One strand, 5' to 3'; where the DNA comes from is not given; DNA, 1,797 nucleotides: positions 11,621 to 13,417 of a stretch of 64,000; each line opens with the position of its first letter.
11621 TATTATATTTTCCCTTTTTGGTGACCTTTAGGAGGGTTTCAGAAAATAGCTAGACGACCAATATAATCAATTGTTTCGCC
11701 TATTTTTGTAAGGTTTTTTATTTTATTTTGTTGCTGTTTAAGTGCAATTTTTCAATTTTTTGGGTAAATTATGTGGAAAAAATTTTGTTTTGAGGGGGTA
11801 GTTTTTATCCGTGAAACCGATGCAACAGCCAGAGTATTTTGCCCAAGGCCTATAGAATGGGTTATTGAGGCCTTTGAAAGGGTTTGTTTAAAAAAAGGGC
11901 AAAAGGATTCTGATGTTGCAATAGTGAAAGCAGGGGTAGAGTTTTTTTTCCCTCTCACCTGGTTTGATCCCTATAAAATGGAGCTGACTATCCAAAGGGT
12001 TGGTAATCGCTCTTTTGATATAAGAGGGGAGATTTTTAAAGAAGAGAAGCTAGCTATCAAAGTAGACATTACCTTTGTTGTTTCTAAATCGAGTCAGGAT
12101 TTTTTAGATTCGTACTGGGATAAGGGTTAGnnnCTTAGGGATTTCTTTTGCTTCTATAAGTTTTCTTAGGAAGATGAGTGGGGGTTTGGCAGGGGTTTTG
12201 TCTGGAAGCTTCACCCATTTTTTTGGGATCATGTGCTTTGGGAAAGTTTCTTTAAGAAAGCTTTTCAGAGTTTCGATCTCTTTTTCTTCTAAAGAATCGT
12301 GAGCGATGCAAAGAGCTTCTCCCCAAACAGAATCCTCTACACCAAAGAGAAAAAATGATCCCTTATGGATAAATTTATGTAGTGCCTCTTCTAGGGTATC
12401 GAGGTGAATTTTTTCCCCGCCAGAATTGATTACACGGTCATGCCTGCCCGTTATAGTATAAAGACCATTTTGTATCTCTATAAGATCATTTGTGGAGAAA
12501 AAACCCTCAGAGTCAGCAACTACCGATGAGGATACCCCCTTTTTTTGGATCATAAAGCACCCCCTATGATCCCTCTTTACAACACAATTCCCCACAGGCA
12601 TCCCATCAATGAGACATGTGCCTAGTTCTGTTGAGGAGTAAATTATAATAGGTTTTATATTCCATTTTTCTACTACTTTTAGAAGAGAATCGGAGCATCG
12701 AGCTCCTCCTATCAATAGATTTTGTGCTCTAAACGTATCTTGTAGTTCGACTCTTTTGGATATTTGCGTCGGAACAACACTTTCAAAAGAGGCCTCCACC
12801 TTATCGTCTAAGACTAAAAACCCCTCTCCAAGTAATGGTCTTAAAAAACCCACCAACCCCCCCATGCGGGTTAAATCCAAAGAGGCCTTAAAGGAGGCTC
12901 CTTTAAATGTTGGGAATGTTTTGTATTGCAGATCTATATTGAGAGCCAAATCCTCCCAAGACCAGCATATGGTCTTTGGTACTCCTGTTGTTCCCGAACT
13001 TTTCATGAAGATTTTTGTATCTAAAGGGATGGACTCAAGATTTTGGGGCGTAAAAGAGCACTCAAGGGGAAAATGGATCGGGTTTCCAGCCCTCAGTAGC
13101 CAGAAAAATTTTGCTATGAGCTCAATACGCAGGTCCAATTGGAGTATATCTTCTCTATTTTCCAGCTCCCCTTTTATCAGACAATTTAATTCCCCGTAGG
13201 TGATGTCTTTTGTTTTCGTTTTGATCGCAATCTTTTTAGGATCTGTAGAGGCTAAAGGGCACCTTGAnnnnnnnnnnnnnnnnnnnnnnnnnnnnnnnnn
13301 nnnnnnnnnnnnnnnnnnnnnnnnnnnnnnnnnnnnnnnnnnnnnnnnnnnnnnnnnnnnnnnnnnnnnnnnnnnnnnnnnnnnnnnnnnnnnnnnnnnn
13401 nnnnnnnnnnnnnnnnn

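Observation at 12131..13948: Single-ORF MenC-MenE fusion with both halves unusually compact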

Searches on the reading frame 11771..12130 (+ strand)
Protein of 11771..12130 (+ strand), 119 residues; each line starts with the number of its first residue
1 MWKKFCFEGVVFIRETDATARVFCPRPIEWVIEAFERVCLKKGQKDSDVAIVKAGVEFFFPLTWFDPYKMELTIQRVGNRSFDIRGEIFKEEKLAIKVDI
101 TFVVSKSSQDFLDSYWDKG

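Call 5: search_protein_families(library=pfam, proteins=[window:11771-12130:+], max_evalue=0.01)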
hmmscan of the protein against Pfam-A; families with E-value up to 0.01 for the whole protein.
window:11771-12130:+ (119 aa): 2 families
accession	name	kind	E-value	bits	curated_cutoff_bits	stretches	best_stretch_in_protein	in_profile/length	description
PF03061.28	4HBT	-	4.3e-06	27.4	20.6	1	30-93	12-75/79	Thioesterase superfamily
PF13279.12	4HBT_2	-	0.00013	22.9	25.5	1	48-105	45-104/122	Thioesterase-like superfamily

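Call 6: search_protein_families(library=ncbifam, proteins=[window:11771-12130:+], max_evalue=0.01)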
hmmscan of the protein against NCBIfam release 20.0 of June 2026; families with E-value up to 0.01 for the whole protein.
window:11771-12130:+ (119 aa): 1 family
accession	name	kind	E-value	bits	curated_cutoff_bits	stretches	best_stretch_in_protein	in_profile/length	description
TIGR00051.1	TIGR00051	subfamily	0.0064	16.8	68.7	1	40-108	42-110/117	YbgC/FadM family acyl-CoA thioesterase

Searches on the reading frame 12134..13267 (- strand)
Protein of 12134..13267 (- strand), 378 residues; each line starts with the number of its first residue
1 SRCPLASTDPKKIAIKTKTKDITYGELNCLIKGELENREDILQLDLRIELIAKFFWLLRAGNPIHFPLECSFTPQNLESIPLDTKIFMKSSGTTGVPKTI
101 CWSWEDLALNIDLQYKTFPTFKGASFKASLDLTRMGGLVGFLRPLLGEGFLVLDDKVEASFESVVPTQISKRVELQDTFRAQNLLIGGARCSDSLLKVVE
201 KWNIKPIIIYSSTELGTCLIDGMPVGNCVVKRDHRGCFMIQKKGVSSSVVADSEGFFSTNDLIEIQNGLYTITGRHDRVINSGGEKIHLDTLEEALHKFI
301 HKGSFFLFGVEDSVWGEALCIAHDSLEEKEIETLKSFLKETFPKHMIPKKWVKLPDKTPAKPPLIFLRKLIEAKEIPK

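Call 35: search_solved_structures(query=window:12134-13267:-, max_evalue=0.001, show_alignments=3)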
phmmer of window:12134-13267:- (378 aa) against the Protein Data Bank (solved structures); distinct sequences matched with E-value up to 0.001: 23.
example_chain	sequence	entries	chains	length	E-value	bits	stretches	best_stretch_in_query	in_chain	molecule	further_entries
4gs5_A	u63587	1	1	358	1.3e-08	37.6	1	88-342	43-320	Acyl-CoA synthetase (AMP-forming)/AMP-acid ligase II-like protein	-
6nj0_A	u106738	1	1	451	6.7e-08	35.2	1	91-357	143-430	2-succinylbenzoate--CoA ligase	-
5c5h_A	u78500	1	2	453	9.7e-08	34.7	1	160-357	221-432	2-succinylbenzoate--CoA ligase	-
6qjz_A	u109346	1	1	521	1.4e-07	34.1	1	246-372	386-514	oxalyl CoA-synthetase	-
6iyk_A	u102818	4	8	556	1.6e-07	34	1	157-341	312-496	2,3-dihydroxybenzoate-AMP ligase component of enterobactin synthase multienzyme complex | Enterobactin synthase component E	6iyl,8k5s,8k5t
3rg2_A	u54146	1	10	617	2.2e-07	33.5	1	158-341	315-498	Enterobactin synthase component E (entE), 2,3-dihydro-2,3-dihydroxybenzoate synthetase, is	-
4iz6_A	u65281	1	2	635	2.4e-07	33.4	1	158-341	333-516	Enterobactin synthase component E, Isochorismatase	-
3ipl_A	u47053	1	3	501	1.6e-06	30.7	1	253-354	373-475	2-succinylbenzoate--CoA ligase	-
8aff_A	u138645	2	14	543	1.1e-05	27.9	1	253-361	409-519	Oxalate--CoA ligase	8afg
8r2q_A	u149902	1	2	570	1.2e-05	27.8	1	249-363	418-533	Probable fatty-acid-CoA ligase FadD5 (Fatty-acid-CoA synthetase) (Fatty-acid-CoA synthase)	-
5ie0_A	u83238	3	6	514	1.9e-05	27.2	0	254-360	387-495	Oxalate--CoA ligase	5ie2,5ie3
5wm2_A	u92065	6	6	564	2.2e-05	26.9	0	252-321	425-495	Salicylate-AMP ligase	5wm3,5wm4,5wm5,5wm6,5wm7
9bfd_A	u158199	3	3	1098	2.5e-05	26.8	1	252-366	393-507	Tyrocidine synthase 1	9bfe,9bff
1md9_A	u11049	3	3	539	0.00011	24.6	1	252-348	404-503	2,3-dihydroxybenzoate-AMP ligase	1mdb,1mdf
9bhy_A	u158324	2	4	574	0.00022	23.6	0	253-346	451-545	2,3-dihydroxybenzoate-AMP ligase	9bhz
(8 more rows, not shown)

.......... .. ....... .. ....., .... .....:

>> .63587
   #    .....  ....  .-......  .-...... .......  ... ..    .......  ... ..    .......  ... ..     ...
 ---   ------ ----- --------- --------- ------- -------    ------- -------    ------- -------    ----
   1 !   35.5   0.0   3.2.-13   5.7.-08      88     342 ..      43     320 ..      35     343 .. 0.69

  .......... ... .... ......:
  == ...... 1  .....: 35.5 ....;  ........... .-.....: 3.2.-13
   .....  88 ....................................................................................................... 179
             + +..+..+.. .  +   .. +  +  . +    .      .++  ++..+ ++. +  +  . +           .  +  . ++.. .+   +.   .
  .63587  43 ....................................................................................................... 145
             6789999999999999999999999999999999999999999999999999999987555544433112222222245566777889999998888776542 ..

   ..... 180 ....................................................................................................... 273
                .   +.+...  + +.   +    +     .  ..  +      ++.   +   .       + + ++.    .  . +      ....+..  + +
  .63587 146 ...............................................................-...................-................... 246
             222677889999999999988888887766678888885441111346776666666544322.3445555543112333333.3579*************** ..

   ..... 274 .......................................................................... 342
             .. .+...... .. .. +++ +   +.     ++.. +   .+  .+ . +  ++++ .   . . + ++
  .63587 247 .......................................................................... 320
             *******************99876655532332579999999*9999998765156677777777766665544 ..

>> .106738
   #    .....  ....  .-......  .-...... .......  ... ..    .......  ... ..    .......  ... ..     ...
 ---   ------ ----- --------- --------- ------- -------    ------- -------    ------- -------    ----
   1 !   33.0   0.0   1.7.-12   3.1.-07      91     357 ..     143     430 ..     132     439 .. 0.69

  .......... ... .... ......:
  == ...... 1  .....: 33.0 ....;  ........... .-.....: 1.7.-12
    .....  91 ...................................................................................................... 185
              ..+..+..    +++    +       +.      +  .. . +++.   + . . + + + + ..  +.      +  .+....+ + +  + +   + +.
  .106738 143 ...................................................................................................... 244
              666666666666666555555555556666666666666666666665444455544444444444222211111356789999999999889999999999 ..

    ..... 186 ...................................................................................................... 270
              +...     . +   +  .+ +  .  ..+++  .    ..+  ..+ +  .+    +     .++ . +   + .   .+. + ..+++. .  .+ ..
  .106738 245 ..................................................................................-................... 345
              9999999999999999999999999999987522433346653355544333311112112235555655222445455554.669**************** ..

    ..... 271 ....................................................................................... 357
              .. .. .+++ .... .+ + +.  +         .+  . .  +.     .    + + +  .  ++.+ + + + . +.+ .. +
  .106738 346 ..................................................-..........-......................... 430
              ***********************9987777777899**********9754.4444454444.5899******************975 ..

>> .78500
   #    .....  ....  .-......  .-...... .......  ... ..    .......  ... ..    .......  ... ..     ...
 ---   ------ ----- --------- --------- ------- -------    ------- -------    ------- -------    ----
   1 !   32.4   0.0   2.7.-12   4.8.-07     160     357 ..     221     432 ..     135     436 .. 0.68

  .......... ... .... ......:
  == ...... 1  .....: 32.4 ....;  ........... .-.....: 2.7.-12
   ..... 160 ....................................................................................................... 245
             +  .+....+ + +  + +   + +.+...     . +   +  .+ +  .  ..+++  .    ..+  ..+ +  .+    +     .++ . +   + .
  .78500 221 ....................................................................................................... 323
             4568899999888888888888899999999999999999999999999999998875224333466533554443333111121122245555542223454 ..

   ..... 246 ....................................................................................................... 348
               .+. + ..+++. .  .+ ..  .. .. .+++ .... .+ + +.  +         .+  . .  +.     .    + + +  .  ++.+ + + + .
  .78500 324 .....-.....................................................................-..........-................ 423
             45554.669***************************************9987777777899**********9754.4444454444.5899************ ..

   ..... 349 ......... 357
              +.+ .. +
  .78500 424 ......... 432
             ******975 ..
